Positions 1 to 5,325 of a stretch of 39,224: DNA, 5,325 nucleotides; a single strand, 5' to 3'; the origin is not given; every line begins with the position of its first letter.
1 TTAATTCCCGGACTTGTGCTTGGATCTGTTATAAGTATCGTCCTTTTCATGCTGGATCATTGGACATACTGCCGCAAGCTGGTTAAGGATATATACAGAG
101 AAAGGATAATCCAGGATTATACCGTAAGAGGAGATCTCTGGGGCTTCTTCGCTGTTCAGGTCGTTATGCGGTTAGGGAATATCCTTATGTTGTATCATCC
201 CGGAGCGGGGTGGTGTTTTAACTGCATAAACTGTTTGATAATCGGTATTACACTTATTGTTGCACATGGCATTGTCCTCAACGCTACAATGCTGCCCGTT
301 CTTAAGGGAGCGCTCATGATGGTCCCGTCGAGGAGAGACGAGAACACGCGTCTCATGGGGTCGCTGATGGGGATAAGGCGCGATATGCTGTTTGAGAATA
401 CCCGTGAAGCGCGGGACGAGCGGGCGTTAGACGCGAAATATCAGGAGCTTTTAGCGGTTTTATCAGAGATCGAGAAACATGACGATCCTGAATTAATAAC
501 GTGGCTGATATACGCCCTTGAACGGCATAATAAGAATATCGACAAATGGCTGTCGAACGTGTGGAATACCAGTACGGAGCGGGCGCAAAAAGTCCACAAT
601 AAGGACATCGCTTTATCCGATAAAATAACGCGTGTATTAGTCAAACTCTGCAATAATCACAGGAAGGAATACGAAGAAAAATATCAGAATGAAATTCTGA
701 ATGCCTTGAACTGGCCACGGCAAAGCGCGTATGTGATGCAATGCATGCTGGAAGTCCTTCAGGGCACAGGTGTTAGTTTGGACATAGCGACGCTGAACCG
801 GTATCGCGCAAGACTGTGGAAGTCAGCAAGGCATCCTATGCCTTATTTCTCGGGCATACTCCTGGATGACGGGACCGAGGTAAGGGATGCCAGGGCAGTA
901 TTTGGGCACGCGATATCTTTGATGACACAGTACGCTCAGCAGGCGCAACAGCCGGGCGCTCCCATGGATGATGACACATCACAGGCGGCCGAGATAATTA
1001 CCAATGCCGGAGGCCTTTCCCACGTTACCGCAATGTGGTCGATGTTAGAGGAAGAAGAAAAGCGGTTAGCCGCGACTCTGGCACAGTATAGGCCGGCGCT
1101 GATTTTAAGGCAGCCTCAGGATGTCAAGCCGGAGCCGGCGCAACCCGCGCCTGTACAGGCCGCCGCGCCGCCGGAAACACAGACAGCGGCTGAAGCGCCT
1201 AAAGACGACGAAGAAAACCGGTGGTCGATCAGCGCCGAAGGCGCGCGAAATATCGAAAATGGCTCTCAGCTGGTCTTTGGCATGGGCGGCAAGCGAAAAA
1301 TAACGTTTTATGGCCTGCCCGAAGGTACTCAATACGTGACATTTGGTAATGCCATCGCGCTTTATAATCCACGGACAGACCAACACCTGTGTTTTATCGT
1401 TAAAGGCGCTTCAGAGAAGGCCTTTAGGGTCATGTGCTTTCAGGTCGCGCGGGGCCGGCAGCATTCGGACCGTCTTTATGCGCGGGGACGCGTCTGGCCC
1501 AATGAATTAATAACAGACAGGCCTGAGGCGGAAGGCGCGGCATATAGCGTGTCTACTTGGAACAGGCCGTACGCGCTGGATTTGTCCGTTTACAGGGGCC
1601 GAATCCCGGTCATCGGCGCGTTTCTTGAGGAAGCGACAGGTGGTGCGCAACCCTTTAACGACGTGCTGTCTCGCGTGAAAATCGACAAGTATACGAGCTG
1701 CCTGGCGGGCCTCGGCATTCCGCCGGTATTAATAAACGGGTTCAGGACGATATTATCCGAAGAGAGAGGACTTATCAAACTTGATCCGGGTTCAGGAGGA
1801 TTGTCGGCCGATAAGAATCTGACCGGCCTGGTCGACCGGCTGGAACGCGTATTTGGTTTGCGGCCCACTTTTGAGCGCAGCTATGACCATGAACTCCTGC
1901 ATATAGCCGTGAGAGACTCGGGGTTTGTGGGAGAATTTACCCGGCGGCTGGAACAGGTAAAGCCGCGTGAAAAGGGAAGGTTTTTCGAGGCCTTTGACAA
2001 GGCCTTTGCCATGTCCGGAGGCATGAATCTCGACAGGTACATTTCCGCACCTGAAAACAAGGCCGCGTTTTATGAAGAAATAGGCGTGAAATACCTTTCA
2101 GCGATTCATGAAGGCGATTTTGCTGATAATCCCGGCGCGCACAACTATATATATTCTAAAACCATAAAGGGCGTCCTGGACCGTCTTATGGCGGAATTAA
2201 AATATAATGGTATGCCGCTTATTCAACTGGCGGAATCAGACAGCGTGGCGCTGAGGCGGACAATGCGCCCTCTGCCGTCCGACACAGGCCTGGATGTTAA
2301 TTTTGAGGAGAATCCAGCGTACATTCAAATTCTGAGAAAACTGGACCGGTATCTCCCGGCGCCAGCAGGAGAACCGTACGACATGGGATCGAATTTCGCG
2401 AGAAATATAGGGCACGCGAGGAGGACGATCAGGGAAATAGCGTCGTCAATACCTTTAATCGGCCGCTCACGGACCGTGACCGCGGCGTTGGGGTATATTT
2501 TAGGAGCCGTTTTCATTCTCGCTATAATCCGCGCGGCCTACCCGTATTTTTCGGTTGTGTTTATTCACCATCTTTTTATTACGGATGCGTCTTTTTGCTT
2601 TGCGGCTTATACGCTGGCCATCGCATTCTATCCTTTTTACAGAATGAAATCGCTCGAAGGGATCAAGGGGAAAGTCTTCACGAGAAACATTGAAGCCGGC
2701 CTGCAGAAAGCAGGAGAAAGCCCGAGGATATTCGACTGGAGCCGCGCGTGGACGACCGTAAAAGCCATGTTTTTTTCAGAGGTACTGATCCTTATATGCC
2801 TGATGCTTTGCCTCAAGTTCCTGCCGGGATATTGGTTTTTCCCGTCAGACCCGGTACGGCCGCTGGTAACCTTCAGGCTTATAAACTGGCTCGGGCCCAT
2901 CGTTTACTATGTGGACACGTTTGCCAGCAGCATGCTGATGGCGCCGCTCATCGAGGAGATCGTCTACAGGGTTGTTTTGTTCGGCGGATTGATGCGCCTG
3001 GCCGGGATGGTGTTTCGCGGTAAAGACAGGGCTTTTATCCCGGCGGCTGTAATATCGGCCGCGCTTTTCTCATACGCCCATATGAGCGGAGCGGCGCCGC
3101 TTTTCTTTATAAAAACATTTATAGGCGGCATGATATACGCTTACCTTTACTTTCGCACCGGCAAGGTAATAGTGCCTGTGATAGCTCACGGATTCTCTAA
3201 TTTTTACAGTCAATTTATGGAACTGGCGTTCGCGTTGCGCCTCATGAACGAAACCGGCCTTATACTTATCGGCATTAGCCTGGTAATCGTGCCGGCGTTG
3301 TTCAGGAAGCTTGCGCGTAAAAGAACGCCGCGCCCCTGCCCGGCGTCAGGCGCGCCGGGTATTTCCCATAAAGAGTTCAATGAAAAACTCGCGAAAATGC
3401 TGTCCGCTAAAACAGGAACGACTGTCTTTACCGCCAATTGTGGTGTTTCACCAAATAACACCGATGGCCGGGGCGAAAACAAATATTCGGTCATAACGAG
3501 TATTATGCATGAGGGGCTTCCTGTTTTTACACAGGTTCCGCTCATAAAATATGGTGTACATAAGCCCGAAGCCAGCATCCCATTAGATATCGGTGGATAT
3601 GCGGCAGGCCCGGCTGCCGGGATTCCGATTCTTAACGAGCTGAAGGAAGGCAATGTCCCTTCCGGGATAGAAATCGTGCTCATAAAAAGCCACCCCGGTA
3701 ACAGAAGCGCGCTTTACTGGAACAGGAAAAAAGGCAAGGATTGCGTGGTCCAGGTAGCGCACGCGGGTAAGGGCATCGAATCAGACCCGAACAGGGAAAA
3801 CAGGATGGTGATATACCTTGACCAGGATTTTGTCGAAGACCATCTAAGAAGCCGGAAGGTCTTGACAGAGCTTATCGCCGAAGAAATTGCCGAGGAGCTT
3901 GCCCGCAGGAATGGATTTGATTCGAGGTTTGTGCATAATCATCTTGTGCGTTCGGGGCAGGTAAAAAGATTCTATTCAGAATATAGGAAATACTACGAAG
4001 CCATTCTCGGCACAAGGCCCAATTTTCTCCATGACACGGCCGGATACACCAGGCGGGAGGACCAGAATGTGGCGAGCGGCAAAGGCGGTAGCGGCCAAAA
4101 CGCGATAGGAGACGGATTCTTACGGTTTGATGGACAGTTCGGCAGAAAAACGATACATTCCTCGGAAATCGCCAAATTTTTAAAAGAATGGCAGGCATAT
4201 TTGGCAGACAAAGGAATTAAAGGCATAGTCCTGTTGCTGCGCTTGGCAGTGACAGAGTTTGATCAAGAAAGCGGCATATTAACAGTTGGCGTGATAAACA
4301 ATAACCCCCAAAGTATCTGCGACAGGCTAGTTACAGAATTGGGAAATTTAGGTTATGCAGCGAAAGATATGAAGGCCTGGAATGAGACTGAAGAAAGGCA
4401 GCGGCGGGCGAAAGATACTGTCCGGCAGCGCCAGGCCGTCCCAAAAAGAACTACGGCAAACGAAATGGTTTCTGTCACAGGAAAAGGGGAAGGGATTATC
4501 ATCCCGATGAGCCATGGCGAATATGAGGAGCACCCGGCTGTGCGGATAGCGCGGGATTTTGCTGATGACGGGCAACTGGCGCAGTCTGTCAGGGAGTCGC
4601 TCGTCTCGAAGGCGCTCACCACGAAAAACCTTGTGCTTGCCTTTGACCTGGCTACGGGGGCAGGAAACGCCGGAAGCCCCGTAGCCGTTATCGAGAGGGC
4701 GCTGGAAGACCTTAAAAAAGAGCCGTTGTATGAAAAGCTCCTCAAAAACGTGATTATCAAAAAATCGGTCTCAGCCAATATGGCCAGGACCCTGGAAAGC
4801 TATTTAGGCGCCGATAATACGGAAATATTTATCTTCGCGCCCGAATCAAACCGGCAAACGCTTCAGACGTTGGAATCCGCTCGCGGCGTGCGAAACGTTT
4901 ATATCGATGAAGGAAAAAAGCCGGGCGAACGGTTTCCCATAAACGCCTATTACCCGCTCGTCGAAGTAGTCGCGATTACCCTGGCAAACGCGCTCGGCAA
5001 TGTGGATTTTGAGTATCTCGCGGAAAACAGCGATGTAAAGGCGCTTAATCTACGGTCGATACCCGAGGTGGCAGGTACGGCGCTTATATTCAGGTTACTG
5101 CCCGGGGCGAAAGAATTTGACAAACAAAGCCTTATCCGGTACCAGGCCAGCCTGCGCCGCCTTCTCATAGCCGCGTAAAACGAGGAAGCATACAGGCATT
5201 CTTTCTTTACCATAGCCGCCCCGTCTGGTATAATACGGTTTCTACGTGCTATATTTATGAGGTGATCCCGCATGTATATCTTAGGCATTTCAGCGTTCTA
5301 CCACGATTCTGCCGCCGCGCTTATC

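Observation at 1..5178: Giant orphan membrane protein with a CPBP/Abi protease core buried between ~800 aa and ~620 aa of unrecognisable sequence, plus a separate HExxH motif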

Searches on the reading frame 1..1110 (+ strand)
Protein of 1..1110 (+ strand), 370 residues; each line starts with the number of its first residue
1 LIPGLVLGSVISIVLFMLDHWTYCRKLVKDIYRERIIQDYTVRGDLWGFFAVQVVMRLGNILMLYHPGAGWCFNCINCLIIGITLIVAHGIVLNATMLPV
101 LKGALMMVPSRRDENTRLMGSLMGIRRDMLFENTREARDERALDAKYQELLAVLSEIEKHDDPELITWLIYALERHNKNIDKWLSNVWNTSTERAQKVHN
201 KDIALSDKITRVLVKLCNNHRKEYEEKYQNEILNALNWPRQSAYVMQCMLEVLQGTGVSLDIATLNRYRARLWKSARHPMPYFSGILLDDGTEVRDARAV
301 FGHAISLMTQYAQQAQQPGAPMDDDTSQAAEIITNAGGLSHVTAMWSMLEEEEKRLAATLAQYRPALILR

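Call 17: search_protein_families(library=ncbifam, proteins=[window:1-1110:+], max_evalue=1)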
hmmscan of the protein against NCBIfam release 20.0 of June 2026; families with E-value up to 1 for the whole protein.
window:1-1110:+ (370 aa): 0 families

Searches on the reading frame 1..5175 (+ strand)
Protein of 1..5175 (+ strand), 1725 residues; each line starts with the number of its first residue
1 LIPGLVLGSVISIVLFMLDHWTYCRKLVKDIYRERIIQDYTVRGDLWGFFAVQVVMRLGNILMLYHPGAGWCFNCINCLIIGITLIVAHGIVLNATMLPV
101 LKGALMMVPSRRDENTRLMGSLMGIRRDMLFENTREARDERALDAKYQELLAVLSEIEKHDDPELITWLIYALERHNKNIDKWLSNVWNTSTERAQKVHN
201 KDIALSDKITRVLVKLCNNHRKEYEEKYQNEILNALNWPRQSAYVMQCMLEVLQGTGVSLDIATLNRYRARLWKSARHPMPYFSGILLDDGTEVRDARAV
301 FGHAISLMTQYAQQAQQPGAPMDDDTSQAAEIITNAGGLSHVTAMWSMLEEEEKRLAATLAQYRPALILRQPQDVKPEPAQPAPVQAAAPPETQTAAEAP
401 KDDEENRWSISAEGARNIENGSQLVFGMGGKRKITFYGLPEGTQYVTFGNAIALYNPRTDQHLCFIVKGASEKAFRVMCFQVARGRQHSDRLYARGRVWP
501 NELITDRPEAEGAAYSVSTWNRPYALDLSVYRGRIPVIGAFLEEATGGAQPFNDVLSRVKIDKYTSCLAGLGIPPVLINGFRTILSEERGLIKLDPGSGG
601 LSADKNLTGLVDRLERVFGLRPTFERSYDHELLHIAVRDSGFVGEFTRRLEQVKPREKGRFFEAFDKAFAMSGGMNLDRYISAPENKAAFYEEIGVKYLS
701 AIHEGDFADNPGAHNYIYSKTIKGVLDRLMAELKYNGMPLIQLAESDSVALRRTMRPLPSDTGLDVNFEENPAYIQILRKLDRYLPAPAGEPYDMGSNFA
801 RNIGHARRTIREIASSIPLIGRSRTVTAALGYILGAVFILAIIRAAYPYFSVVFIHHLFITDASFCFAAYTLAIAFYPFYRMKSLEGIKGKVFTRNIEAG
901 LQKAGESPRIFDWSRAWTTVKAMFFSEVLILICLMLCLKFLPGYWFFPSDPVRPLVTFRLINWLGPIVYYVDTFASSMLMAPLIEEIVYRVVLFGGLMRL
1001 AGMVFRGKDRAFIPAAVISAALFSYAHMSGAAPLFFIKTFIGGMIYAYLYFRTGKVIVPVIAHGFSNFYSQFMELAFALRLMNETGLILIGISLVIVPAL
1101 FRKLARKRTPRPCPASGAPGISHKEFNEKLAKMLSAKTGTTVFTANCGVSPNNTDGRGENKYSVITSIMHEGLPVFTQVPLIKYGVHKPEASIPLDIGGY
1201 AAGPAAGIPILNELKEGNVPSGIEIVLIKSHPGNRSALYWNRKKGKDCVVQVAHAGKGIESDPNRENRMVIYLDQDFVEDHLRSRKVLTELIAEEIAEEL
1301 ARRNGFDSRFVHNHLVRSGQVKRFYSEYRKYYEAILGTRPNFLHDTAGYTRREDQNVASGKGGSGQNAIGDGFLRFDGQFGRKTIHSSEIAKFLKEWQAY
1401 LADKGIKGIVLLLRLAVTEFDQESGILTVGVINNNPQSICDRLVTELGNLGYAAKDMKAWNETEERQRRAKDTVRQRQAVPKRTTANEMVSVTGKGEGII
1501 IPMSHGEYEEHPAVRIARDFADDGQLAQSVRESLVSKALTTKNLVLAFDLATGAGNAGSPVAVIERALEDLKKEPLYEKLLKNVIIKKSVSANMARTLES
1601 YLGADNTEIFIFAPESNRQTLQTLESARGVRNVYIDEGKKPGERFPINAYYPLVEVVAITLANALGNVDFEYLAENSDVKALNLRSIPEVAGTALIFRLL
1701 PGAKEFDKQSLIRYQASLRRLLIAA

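Call 5: search_protein_families(library=pfam, proteins=[window:1-5175:+], max_evalue=1)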
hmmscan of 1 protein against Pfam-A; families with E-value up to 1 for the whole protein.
window:1-5175:+ (1725 aa): 4 families
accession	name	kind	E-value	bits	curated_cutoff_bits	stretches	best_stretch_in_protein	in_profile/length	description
PF02517.21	Rce1-like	-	1.8e-16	60.7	22.4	1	974-1068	8-92/93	Type II CAAX prenyl endopeptidase Rce1-like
PF24391.1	HD-CE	-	0.061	13.4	27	1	138-228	88-154/263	HD-CE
PF01029.23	NusB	-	0.21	12.4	23.1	1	138-198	19-81/133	NusB family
PF06822.17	DUF1235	-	0.22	11.2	25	1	444-482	146-184/261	Protein of unknown function (DUF1235)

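Call 7: search_protein_families(library=phrogs, proteins=[window:1-5175:+], max_evalue=0.001)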
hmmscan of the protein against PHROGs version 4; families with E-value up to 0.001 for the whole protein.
window:1-5175:+ (1725 aa): 1 family
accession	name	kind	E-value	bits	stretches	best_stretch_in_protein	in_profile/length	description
phrog_28058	-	unknown function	1.1e-09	39.4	1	979-1069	141-225/258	-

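Call 8: find_homologous_proteins(query=window:1-5175:+, max_evalue=0.001)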
Query window:1-5175:+ (1725 aa): 1 proteins with E <= 0.001 among 8000 candidates.
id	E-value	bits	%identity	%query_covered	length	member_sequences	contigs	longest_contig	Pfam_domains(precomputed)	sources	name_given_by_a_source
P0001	0.0e+0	3926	100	99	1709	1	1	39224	PF02517.22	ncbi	ncbi:MAG: CPBP family intramembrane glutamic endopeptidase [Candidatus Omnitrophota bacterium]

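Call 13: find_related_loci(query=window:1-5175:+, collection=genome_contigs, flank=10000)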
Query window:1-5175:+ (1725 aa) in genome_contigs; peptide patterns used: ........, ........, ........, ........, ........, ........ (x = any residue, [..] = any of these).
62 stretches matched a pattern, but none encodes a relative of the query by tblastn (E <= 1e-3).

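Call 14: find_related_loci(query=window:1-5175:+, collection=metagenome_contigs, flank=10000)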
Query window:1-5175:+ (1725 aa) in metagenome_contigs; peptide patterns used: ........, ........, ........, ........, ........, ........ (x = any residue, [..] = any of these).
73 stretches matched a pattern, but none encodes a relative of the query by tblastn (E <= 1e-3).

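Call 96: search_protein_families(library=padloc, proteins=[window:1-5175:+], max_evalue=0.01)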
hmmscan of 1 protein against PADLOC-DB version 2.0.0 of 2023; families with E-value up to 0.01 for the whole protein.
window:1-5175:+ (1725 aa): 0 families

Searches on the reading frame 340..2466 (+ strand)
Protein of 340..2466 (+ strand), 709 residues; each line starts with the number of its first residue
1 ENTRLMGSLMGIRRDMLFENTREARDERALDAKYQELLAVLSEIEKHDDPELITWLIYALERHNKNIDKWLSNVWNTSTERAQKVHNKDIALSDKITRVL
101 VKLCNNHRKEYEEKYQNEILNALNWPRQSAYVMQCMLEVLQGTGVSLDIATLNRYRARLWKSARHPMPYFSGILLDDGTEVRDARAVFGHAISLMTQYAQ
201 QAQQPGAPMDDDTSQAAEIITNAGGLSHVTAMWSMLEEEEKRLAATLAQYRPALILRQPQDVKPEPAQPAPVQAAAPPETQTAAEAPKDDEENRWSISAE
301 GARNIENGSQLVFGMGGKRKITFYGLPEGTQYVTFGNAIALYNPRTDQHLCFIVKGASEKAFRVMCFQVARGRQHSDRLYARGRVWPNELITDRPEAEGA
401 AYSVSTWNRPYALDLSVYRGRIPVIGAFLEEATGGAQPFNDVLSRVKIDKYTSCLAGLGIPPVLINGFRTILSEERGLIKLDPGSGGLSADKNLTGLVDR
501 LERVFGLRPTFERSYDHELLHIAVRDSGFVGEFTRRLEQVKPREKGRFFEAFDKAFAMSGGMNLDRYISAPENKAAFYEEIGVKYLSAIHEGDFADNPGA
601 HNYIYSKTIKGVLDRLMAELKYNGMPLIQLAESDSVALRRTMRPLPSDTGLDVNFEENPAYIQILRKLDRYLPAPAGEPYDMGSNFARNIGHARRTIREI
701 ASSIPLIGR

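Call 12: search_solved_structures(query=window:340-2466:+, max_evalue=10)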
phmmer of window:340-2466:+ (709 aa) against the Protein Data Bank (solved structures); distinct sequences matched with E-value up to 10: 5.
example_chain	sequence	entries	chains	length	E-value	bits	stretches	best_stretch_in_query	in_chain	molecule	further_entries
3u7g_A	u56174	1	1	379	1.3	10.1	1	517-562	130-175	Bifunctional polynucleotide phosphatase/kinase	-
3u7e_B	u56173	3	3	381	1.3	10.1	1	517-562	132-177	Bifunctional polynucleotide phosphatase/kinase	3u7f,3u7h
1yj5_A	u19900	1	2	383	1.3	10.1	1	517-562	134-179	5' polynucleotide kinase-3' phosphatase catalytic domain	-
3zvn_A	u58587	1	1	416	1.4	10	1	517-562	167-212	BIFUNCTIONAL POLYNUCLEOTIDE PHOSPHATASE/KINASE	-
3zvl_A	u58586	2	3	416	1.4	10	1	517-562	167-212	BIFUNCTIONAL POLYNUCLEOTIDE PHOSPHATASE/KINASE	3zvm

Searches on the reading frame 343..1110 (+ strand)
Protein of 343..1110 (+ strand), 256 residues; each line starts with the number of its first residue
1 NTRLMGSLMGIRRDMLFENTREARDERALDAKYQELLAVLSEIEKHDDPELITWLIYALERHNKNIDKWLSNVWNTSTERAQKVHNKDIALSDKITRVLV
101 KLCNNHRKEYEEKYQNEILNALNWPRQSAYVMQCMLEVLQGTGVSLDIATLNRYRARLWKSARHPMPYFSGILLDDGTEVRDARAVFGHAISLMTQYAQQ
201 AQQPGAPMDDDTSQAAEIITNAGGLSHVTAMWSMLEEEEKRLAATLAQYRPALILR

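Call 83: search_protein_families(library=pfam, proteins=[window:343-1110:+], max_evalue=10)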
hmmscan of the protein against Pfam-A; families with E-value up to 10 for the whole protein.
window:343-1110:+ (256 aa): 3 families
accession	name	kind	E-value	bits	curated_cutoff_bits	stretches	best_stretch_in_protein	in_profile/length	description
PF24391.1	HD-CE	-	0.0073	16.5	27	1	24-115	88-155/263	HD-CE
PF01029.23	NusB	-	0.045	14.6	23.1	1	24-85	19-82/133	NusB family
PF14361.12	RsbRD_N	-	0.32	12.1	24.3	1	60-111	6-57/104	RsbT co-antagonist protein rsbRD N-terminal domain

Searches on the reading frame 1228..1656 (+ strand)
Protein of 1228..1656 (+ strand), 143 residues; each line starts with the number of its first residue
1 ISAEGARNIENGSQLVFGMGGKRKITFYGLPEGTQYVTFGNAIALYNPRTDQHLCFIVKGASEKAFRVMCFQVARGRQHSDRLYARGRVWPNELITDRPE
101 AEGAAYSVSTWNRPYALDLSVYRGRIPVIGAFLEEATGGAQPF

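Call 83: search_protein_families(library=pfam, proteins=[window:1228-1656:+], max_evalue=10)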
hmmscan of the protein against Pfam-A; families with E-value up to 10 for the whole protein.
window:1228-1656:+ (143 aa): 1 family
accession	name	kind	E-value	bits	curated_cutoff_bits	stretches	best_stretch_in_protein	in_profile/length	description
PF06822.17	DUF1235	-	0.011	15.5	25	1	35-73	146-184/261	Protein of unknown function (DUF1235)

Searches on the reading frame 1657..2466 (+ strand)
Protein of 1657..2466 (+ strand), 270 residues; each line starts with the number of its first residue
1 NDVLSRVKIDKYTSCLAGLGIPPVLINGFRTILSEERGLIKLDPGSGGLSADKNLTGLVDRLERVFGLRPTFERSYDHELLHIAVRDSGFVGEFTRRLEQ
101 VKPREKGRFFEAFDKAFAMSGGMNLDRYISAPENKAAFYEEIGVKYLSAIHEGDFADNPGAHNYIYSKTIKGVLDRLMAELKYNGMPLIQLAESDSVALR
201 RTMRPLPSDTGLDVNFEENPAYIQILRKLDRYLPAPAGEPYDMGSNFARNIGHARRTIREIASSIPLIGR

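Call 41: find_related_loci(query=A2, collection=genome_contigs, flank=10000)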
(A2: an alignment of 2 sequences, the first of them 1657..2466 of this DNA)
Query A2 (270 aa) in genome_contigs; peptide patterns used: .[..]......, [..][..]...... (x = any residue, [..] = any of these).
137 stretches matched a pattern, but none encodes a relative of the query by tblastn (E <= 1e-3).

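Call 43: find_related_loci(query=A2, collection=metagenome_contigs, flank=10000)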
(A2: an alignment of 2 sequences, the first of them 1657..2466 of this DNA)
Query A2 (270 aa) in metagenome_contigs; peptide patterns used: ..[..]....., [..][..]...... (x = any residue, [..] = any of these).
154 stretches matched a pattern, but none encodes a relative of the query by tblastn (E <= 1e-3).

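Call 83: search_protein_families(library=pfam, proteins=[window:1657-2466:+], max_evalue=10)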
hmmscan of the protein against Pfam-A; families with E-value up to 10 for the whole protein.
window:1657-2466:+ (270 aa): 1 family
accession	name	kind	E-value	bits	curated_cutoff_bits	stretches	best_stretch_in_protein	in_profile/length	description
PF14412.12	AHH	-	0.23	11.9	22.3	1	119-186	39-95/111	A nuclease family of the HNH/ENDO VII superfamily with conserved AHH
